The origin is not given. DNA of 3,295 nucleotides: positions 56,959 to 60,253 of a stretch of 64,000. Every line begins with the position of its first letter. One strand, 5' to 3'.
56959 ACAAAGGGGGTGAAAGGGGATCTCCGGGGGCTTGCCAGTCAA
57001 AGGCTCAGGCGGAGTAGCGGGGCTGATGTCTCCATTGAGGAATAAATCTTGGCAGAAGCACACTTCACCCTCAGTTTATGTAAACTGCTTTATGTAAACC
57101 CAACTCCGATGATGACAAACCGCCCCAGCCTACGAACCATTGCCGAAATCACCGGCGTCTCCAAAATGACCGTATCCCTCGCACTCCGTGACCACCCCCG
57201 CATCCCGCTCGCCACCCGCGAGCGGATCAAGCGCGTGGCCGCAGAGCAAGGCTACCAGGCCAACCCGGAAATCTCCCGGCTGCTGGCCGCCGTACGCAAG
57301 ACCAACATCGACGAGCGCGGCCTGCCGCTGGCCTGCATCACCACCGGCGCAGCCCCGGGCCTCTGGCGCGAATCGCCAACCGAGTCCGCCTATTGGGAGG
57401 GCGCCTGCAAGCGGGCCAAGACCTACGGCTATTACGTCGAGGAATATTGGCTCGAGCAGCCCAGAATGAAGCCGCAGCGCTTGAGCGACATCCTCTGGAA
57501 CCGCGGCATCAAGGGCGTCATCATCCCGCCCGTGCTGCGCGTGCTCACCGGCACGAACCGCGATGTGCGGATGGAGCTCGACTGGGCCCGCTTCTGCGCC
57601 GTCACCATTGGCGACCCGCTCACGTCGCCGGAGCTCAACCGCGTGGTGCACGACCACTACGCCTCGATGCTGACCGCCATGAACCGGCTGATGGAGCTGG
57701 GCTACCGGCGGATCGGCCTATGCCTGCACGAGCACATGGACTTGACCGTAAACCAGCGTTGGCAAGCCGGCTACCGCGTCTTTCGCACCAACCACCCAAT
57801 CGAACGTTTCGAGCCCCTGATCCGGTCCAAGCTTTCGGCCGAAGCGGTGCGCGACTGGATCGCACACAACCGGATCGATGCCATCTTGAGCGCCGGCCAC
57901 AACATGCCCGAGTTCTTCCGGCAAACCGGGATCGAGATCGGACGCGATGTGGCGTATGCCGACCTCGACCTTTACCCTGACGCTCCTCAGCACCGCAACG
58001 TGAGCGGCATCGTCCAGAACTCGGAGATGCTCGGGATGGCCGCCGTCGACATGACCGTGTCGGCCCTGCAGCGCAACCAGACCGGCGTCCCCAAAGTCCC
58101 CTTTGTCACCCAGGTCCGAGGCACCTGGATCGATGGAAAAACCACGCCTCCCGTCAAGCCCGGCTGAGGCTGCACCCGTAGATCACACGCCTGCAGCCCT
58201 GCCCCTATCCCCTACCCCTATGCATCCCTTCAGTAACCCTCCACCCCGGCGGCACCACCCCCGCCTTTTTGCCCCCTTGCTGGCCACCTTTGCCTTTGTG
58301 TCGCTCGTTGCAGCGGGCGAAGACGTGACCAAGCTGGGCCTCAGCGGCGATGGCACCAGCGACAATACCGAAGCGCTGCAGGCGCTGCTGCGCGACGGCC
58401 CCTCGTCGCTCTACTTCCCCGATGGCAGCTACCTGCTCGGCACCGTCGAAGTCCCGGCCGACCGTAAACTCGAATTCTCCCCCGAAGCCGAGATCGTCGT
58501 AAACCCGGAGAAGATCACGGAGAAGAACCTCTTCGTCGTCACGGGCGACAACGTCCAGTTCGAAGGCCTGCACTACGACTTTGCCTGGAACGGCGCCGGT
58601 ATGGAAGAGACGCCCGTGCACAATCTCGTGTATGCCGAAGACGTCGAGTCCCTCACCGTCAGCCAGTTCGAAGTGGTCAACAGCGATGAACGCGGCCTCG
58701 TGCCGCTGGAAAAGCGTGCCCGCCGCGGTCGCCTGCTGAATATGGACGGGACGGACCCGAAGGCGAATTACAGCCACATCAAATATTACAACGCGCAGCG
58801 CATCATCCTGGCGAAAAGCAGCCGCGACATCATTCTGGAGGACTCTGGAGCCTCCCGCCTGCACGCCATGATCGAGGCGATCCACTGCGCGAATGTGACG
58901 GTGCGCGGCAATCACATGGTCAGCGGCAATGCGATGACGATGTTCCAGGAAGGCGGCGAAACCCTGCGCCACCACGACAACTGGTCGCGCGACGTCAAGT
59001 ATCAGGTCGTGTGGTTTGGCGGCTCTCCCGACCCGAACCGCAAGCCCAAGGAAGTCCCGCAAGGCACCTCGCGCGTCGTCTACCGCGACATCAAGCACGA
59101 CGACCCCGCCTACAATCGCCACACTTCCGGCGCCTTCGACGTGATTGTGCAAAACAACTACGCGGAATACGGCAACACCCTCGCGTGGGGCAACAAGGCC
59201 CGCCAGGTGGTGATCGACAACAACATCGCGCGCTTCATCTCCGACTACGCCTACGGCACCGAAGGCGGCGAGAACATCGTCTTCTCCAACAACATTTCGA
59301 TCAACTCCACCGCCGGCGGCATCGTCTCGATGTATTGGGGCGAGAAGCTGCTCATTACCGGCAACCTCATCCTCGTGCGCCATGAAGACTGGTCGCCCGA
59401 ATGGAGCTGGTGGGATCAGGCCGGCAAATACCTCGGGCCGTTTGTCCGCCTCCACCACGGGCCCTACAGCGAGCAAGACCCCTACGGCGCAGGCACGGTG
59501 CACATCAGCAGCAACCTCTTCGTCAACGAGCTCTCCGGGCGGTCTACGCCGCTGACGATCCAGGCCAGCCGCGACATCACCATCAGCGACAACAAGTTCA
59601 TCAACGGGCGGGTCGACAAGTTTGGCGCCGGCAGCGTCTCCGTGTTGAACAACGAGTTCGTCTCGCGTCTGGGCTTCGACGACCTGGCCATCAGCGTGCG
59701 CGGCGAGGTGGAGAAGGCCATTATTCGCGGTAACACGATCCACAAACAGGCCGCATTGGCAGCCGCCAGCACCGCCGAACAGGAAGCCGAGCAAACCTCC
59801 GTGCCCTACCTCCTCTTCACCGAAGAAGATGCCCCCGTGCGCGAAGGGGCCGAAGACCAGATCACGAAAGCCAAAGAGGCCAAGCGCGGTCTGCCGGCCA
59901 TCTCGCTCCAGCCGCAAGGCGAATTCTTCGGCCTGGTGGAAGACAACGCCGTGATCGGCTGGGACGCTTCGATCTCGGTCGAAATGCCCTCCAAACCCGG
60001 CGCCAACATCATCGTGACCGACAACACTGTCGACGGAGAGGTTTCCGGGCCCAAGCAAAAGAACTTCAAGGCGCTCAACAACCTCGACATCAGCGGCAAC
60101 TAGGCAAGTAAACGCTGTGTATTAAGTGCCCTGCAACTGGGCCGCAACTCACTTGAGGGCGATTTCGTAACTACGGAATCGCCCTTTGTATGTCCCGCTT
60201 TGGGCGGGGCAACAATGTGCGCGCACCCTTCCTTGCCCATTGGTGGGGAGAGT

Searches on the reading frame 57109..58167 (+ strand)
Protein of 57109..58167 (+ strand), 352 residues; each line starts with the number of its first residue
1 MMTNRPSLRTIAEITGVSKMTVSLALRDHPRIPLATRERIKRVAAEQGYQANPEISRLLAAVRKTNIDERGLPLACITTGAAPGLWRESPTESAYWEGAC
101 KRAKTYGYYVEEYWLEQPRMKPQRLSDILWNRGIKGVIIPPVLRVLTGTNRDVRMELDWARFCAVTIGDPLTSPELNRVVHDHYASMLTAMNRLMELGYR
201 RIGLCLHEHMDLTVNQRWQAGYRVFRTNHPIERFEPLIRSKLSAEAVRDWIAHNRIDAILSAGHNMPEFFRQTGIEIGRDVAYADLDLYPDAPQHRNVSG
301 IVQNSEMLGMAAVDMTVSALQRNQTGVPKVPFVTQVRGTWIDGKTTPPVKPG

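Call 54: search_protein_families(library=pfam, max_evalue=0.001, proteins=[window:57109-58167:+])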
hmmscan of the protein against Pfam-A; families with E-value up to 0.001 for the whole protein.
window:57109-58167:+ (352 aa): 2 families
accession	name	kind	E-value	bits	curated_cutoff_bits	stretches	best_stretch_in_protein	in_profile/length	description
PF00356.27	LacI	-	3.8e-10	39.8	27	1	8-52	2-46/46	Bacterial regulatory proteins, lacI family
PF13377.12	Peripla_BP_3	-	2.4e-07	31.4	26.5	1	193-334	3-155/167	Periplasmic binding protein-like domain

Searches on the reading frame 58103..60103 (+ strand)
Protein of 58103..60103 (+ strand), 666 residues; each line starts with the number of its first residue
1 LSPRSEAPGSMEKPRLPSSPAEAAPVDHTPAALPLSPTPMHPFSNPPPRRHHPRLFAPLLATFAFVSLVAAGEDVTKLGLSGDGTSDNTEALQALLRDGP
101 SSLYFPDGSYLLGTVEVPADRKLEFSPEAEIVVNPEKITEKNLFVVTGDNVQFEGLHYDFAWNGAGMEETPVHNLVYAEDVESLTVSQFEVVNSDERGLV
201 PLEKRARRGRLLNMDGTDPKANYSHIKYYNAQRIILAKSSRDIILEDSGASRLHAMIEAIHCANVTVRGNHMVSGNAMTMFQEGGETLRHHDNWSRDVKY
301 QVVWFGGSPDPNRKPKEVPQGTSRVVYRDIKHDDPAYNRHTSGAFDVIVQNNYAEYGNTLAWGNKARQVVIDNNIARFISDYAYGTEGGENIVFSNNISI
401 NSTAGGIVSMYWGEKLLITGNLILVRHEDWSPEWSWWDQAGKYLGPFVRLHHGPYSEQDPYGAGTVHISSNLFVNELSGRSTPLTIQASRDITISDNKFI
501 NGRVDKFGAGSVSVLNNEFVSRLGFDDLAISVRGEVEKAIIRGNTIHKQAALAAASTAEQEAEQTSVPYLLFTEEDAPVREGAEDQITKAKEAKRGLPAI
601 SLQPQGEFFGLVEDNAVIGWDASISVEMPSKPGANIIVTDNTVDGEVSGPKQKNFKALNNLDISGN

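Call 48: search_protein_families(library=pfam, max_evalue=0.0001, proteins=[window:58103-60103:+])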
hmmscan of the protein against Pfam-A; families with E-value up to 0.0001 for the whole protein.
window:58103-60103:+ (666 aa): 2 families
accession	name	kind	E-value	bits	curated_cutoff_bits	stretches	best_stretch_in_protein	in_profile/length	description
PF13229.12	Beta_helix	-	2.8e-09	37.3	25.9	0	343-423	53-134/158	Right handed beta helix region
PF12708.12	Pect-lyase_RHGA_epim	-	5.3e-06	26.8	27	1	75-113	4-47/213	Rhamnogalacturonase A/epimerase, pectate lyase-like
